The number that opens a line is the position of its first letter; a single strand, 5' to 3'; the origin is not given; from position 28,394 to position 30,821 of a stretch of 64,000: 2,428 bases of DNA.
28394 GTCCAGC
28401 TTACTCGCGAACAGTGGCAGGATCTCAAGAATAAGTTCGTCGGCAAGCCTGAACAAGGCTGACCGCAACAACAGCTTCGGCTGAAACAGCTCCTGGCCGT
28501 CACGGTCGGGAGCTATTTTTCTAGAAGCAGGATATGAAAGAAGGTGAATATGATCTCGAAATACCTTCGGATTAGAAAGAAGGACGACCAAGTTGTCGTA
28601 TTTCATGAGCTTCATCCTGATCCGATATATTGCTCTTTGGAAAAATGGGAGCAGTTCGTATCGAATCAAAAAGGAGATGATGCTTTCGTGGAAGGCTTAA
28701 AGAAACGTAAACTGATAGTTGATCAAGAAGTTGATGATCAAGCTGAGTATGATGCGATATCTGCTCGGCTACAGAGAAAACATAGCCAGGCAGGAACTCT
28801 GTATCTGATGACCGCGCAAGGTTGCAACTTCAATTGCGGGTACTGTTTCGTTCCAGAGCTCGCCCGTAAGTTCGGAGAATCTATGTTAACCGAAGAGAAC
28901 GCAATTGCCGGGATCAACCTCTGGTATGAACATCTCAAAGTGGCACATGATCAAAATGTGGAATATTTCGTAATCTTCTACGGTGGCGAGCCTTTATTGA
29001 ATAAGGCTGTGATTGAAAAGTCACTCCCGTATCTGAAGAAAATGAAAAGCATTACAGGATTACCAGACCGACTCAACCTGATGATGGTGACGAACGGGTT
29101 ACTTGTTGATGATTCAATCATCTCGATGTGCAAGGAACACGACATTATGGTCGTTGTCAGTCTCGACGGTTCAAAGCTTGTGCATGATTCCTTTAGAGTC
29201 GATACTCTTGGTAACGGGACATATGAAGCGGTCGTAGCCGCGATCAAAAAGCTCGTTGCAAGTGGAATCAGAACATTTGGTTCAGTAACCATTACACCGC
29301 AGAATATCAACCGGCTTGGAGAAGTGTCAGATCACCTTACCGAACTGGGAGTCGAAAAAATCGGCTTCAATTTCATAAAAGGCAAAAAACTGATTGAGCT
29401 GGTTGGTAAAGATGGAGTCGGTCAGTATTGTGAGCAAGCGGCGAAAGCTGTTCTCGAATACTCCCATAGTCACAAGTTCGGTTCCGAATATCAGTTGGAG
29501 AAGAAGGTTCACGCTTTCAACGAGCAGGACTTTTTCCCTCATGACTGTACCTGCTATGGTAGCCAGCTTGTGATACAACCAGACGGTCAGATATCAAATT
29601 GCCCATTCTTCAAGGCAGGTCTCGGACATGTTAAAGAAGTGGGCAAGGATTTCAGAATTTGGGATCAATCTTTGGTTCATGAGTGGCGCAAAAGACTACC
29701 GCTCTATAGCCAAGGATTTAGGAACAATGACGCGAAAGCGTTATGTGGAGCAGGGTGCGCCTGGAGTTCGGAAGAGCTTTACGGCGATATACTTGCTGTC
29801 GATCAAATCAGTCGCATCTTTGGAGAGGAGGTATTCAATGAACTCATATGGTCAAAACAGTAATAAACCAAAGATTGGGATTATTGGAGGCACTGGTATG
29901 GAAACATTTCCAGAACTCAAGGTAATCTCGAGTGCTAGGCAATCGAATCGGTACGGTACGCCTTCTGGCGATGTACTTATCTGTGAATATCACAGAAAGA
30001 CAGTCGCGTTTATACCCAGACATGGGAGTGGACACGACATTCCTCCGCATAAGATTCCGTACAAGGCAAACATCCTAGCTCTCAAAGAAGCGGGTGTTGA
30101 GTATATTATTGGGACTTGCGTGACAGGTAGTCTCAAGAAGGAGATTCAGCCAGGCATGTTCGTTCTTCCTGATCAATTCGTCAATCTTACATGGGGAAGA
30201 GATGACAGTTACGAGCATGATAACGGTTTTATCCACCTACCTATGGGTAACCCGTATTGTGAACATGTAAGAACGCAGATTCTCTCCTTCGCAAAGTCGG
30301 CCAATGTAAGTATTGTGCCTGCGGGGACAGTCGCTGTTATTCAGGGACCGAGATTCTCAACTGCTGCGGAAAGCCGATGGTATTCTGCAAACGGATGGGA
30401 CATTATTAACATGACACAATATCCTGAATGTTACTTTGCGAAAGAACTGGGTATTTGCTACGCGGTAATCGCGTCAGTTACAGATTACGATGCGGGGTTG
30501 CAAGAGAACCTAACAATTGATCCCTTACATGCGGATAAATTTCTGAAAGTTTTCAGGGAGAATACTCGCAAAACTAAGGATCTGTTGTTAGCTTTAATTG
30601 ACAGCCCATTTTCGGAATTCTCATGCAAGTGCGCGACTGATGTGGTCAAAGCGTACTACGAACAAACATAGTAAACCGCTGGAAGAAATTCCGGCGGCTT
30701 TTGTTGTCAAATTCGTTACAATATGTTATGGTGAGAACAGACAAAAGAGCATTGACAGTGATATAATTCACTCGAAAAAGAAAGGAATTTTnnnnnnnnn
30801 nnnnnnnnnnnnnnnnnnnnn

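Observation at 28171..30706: Closed three-gene cassette: small Cys-bearing protein, strong terminator, radical SAM/SPASM enzyme and an overlapping MTA phosphorylase (candidate uncharacterised peptide-modification system)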

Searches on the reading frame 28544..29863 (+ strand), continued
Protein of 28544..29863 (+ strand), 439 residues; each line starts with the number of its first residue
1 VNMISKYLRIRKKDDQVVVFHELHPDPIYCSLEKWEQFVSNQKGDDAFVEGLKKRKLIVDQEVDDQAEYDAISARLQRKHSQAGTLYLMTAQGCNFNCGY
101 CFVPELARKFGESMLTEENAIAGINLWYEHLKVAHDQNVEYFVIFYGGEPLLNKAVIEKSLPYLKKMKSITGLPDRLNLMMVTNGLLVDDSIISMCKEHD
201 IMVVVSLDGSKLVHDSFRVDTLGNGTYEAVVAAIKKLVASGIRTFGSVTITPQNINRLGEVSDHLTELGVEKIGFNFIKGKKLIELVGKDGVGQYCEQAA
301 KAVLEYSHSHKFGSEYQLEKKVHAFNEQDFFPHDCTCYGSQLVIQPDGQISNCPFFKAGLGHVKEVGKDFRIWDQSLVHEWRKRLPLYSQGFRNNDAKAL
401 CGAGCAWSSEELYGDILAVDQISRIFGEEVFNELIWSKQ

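Call 37: search_protein_families(library=ncbifam, proteins=[L036:4033-5694:-, L036:7331-8182:+, L036:5956-7335:+], max_evalue=1e-20)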
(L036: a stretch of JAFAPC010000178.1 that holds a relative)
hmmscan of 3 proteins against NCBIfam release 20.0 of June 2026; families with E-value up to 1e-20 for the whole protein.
L036:4033-5694:- (554 aa): 140 families (the best 25 are shown)
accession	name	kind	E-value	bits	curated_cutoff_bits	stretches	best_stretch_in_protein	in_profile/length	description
NF000171.1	ABCF_producer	exception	2.2e-136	455.5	800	1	5-547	6-539/541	TlrC/CarA/OleB/SrmB family ABC-F type ribosomal protection protein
NF000355.4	ribo_prot_ABC_F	equivalog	5.2e-115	385.2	380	1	3-541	3-498/499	ribosomal protection-like ABC-F family protein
NF000166.1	ABCF_CarA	exception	4e-110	368.6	1050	1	6-546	9-549/556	ABC-F type ribosomal protection protein Car(A)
NF008775.0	PRK11819.1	equivalog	1.2e-95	321.2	599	1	6-539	10-512/556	energy-dependent translational throttle protein EttA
TIGR03719.1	ABC_ABC_ChvD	subfamily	2.8e-95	320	806.75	1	6-541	8-512/552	energy-dependent translational throttle protein EttA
NF050005.1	ABC_ATPase_Uup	equivalog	1.5e-90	304.2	900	1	9-260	10-256/636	ATP-binding cassette ATPase Uup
NF011646.0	PRK15064.1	equivalog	5e-85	285.9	762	1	3-546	2-512/530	ABC-F family ATPase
NF008358.0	PRK11147.1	equivalog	3.4e-83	280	936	1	8-455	9-424/635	ABC transporter ATP-binding protein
NF007921.0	PRK10636.1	equivalog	3.6e-74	250.2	917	1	13-536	12-494/638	ABC transporter ATP-binding protein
NF000170.2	ABCF_Vga_all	exception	3.3e-69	233.8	725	1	3-547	4-458/521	Vga family ABC-F type ribosomal protection protein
NF000169.2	ABCF_Sal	exception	2.6e-68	231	725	1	118-548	90-507/542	Sal family ABC-F type ribosomal protection protein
NF000168.2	ABCF_Msr_all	exception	2e-64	218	680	2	127-287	71-229/487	Msr family ABC-F type ribosomal protection protein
NF043038.1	ABCF_CplR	exception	2.1e-62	211.5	780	1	158-539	94-466/544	ABC-F type ribosomal protection protein CplR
NF040873.1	AztA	equivalog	8.4e-54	182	220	1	359-534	1-184/191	zinc ABC transporter ATP-binding protein AztA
NF000514.1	ABCF_OptrA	exception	4e-53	180.7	1450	1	12-273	30-294/655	ABC-F type ribosomal protection protein OptrA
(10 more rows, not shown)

L036:7331-8182:+ (284 aa): 6 families
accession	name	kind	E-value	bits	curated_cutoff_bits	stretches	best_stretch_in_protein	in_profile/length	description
NF005876.0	PRK07823.1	equivalog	4.2e-80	268.7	306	1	3-266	3-255/267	S-methyl-5'-thioadenosine phosphorylase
NF006334.0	PRK08564.1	equivalog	3.5e-66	223.1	382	1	3-266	5-260/267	S-methyl-5'-thioadenosine phosphorylase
TIGR01694.1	MTAP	equivalog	5.1e-66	222.5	274.85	1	8-254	2-238/240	S-methyl-5'-thioadenosine phosphorylase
NF006492.0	PRK08931.1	equivalog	1.7e-54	185.2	437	1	6-265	4-255/291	S-methyl-5'-thioadenosine phosphorylase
NF006599.0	PRK09136.1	equivalog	1.4e-51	175.1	223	1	6-228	2-222/247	S-methyl-5'-thioinosine phosphorylase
NF005657.0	PRK07432.1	equivalog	1.4e-49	168.8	453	1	5-218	3-216/291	S-methyl-5'-thioadenosine phosphorylase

L036:5956-7335:+ (460 aa): 12 families
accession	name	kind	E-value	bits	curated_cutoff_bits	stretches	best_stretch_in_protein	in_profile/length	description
TIGR04136.1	rSAM_FibroRumin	equivalog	1.7e-41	142.6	400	1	25-448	11-449/458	FibroRumin system radical SAM peptide maturase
TIGR03906.1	quino_hemo_SAM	equivalog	1e-30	106.8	453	1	96-433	94-428/467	quinohemoprotein amine dehydrogenase maturation protein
TIGR04064.1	rSAM_nif11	equivalog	6.7e-28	97.6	518.7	1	64-253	53-227/459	nif11-like peptide radical SAM maturase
NF047865.1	rSAM_PapB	equivalog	7.1e-28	97.8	340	1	96-429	3-326/330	PapB family radical SAM/SPASM ranthipeptide maturase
TIGR04163.1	rSAM_cobopep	equivalog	1.5e-27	96.4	375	1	67-294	36-251/428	peptide-modifying radical SAM enzyme CbpB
NF041707.1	rSAM_YhhB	equivalog_domain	2.4e-26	92.5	445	1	101-288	7-192/369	cyclophane-forming radical SAM/SPASM peptide maturase YhhB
NF041298.1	rSAM_mat_DynA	equivalog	2e-25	89.5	450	1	106-447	11-348/356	dynobactin maturation radical SAM/SPASM protein DynA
TIGR04261.1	rSAM_GlyRichRpt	subfamily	1.4e-24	86.8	310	1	106-290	7-185/363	cyclophane-forming radical SAM/SPASM peptide maturase GrrM/OscB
TIGR03942.1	sulfatase_rSAM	equivalog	1.9e-23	83.2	349.45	1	103-426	8-331/363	anaerobic sulfatase maturase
TIGR03974.1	rSAM_six_Cys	equivalog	1.9e-22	79.8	425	1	91-443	92-440/451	thioether cross-link-forming SCIFF peptide maturase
TIGR04280.1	geopep_mat_rSAM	hypoth_equivalog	3.2e-22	79.1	400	1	14-428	5-401/428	geopeptide radical SAM maturase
TIGR04463.1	rSAM_vs_C_rich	equivalog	2.9e-21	75.7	525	0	46-273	33-251/438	TIGR04463 family radical SAM/SPASM RiPP maturase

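Call 57: predict_structure(alignment_id=A2)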
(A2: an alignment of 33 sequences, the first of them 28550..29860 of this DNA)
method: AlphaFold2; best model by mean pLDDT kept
length: 437 residues; sequences in the alignment: 33
mean_pLDDT: 91.1   pTM: 0.90
mean pLDDT of the five models: 91.1, 90.7, 88.4, 87.7, 84.6
residues with pLDDT >= 90: 324; 70-90: 101; 50-70: 12; < 50: 0
segments of 3 or more residues with pLDDT < 50: none
pLDDT, mean of each block of 10 residues (from residue 1): 94 94 93 88 87 95 95 92 93 79 85 96 95 88 78 94 87 89 89 96 93 90 94 97 95 93 94 91 93 96 81 84 91 89 96 93 97 95 91 88 90 91 93 83
secondary structure, 60 per line:
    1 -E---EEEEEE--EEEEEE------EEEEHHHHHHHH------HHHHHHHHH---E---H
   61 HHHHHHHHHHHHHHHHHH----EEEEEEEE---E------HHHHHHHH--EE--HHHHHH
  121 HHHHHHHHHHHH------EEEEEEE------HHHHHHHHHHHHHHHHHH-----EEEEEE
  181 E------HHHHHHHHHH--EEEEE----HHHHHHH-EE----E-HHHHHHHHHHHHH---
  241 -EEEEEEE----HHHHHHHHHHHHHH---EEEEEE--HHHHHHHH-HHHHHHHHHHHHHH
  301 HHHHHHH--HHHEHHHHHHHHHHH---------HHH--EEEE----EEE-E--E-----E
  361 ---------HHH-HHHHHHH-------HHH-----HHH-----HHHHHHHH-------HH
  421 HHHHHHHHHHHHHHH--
elements in order: E6-11 E14-19 E26-29 H30-37 H44-52 H60-78 E83-90 H101-108 H115-132 E139-145 H152-169 E175-181 H188-197 E200-204 H209-215 H225-237 E242-248 H253-266 E270-275 H278-285 H287-307 H314-324 E339-342 E347-349 H374-380 H404-411 H419-435

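Call 61: fold_search(model_id=the predicted structure, library=pdb)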
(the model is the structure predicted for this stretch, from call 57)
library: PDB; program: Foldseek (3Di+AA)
matches with E <= 10: 1398; with E <= 0.001: 86
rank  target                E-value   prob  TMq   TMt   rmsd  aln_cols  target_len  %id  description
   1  5why_A                2.0e-19  1.00  0.68  0.71   8.3       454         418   18  Structural Insights into Thioether Bond Formation in the Biosynthesis of Sactipeptides (released 2017-07-26)
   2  5why_B                5.3e-19  1.00  0.68  0.70   8.5       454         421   18  Structural Insights into Thioether Bond Formation in the Biosynthesis of Sactipeptides (released 2017-07-26)
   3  5wgg_A                9.1e-18  1.00  0.67  0.66   8.4       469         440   18  Structural Insights into Thioether Bond Formation in the Biosynthesis of Sactipeptides (released 2017-07-26)
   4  8vpo                  5.5e-17  1.00  0.69  0.67   5.6       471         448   17  X-Ray Crystal Structure of TigE from Paramaledivibacter caminithermalis (released 2024-02-07)
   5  9gm3_C                2.5e-14  1.00  0.64  0.74   4.1       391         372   20  Crystal structure of the complex formed between the radical SAM protein ChlB and the leader region of its precursor su (released 2025-06-25)
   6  9gmc_A                4.5e-14  1.00  0.65  0.75   4.3       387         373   20  Crystal structure of the complex formed between the radical SAM protein ChlB and the R3A mutant of ChlA (released 2025-06-25)
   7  9gmc_C                5.0e-14  1.00  0.65  0.75   4.2       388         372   21  Crystal structure of the complex formed between the radical SAM protein ChlB and the R3A mutant of ChlA (released 2025-06-25)
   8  4k38_A                7.8e-14  1.00  0.64  0.74   4.3       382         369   20  Native anSMEcpe with bound AdoMet and Kp18Cys peptide (released 2013-05-08)
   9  4k39_A                1.1e-13  1.00  0.63  0.75   4.2       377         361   19  Native anSMEcpe with bound AdoMet and Cp18Cys peptide (released 2013-05-08)
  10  4k37_B                2.0e-13  1.00  0.65  0.76   3.9       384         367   19  Native anSMEcpe with bound AdoMet (released 2013-05-08)
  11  9gm3_A                2.0e-13  1.00  0.65  0.75   4.0       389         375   20  Crystal structure of the complex formed between the radical SAM protein ChlB and the leader region of its precursor su (released 2025-06-25)
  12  4k36_B                4.4e-13  1.00  0.64  0.76   4.2       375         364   19  His6 tagged anSMEcpe with bound AdoMet (released 2013-05-08)
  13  4k37_A                5.5e-13  1.00  0.64  0.76   3.9       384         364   20  Native anSMEcpe with bound AdoMet (released 2013-05-08)
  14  4k36_A                9.5e-13  1.00  0.65  0.73   4.0       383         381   20  His6 tagged anSMEcpe with bound AdoMet (released 2013-05-08)
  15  6efn                  1.5e-12  1.00  0.47  0.53  12.1       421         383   17  Structure of a RiPP maturase, SkfB (released 2018-10-24)
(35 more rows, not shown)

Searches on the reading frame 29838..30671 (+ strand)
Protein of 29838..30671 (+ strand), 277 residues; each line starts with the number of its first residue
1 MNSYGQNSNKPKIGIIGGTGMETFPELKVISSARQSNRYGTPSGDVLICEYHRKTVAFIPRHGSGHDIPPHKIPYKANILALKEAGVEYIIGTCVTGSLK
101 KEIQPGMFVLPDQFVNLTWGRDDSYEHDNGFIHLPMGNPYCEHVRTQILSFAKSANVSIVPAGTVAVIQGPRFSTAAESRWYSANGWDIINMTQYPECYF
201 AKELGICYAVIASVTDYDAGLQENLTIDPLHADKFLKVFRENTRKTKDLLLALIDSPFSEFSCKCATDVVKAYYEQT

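Call 3: search_protein_families(library=pfam, proteins=[window:29838-30671:+], max_evalue=1)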
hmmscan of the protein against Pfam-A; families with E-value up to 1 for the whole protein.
window:29838-30671:+ (277 aa): 1 family
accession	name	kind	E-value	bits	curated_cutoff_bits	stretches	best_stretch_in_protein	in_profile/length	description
PF01048.26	PNP_UDP_1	-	1.9e-38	132.6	25.1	1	12-254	1-232/233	Phosphorylase superfamily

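Call 4: search_protein_families(library=ncbifam, proteins=[window:29838-30671:+], max_evalue=1)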
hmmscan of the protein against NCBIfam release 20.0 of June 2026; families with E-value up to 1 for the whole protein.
window:29838-30671:+ (277 aa): 12 families
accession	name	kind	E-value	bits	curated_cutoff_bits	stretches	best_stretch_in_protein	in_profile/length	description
NF005876.0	PRK07823.1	equivalog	2.6e-78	262.8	306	1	8-268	3-256/267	S-methyl-5'-thioadenosine phosphorylase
NF006334.0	PRK08564.1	equivalog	1.6e-73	247.2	382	1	7-270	4-263/267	S-methyl-5'-thioadenosine phosphorylase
TIGR01694.1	MTAP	equivalog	1e-72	244.4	274.85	1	12-255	1-239/240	S-methyl-5'-thioadenosine phosphorylase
NF006492.0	PRK08931.1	equivalog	7.2e-63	212.7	437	1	10-260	3-249/291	S-methyl-5'-thioadenosine phosphorylase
NF006599.0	PRK09136.1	equivalog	7.9e-61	205.4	223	1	13-251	4-241/247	S-methyl-5'-thioinosine phosphorylase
NF005657.0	PRK07432.1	equivalog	1.5e-49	168.7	453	1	10-221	3-217/291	S-methyl-5'-thioadenosine phosphorylase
NF006054.0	PRK08202.1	equivalog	5.9e-20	71.9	218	1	78-254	98-271/274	purine-nucleoside phosphorylase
TIGR01697.1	PNPH-PUNA-XAPA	subfamily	1e-16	61.1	197.1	1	77-246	73-238/247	inosine/guanosine/xanthosine phosphorylase family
TIGR01698.1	PUNP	equivalog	3.7e-16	59.3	302.6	1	78-223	74-217/245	purine-nucleoside phosphorylase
TIGR01699.1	XAPA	equivalog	4.2e-11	42.9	370.9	1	78-223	74-220/248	xanthosine phosphorylase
TIGR01700.1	PNPH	equivalog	1.2e-10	41.3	293.35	1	80-250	76-244/249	purine nucleoside phosphorylase I, inosine and guanosine-specific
TIGR03468.1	HpnG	hypoth_equivalog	0.036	13.6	187.1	1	81-115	40-74/212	hopanoid-associated phosphorylase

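Call 34: search_protein_families(library=padloc, proteins=[window:29838-30671:+], max_evalue=0.01)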
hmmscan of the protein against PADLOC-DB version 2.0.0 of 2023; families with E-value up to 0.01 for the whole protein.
window:29838-30671:+ (277 aa): 0 families

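Call 63: find_related_loci(query=A4, collection=metagenome_contigs, flank=4000)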
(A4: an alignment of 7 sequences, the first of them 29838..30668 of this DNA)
Query A4 (277 aa) in metagenome_contigs; peptide patterns used: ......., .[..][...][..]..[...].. (x = any residue, [..] = any of these).
600 stretches matched a pattern (row limit reached: there are more); 578 encode a relative of the query (tblastn E <= 1e-3); the best 80 are kept; 80 distinct loci.
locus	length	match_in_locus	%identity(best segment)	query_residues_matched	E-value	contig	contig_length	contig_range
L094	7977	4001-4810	66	9-277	5e-127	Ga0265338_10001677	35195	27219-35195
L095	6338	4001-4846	60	1-276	1e-117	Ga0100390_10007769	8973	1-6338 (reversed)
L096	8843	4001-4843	61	1-275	5e-114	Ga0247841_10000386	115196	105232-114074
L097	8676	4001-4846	52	1-276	3e-102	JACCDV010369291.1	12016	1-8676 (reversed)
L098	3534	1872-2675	55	11-276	2e-103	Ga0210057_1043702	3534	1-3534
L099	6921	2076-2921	50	1-276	8e-98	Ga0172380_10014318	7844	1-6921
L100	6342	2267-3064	52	10-275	2e-94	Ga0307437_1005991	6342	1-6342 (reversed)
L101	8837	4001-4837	50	3-275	6e-92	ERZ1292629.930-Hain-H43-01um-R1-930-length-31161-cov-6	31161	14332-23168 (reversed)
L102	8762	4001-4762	46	10-265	2e-76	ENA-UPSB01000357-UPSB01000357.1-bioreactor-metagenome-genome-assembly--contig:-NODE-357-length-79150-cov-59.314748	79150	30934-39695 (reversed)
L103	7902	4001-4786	44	12-275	5e-76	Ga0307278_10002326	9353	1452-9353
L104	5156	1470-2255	44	12-275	3e-76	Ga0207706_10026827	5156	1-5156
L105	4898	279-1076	44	8-275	9e-76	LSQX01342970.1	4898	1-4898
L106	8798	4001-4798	44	8-275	1e-75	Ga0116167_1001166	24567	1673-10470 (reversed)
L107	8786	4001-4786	45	12-272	3e-75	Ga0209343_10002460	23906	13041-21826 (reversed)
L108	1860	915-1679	47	10-265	6e-78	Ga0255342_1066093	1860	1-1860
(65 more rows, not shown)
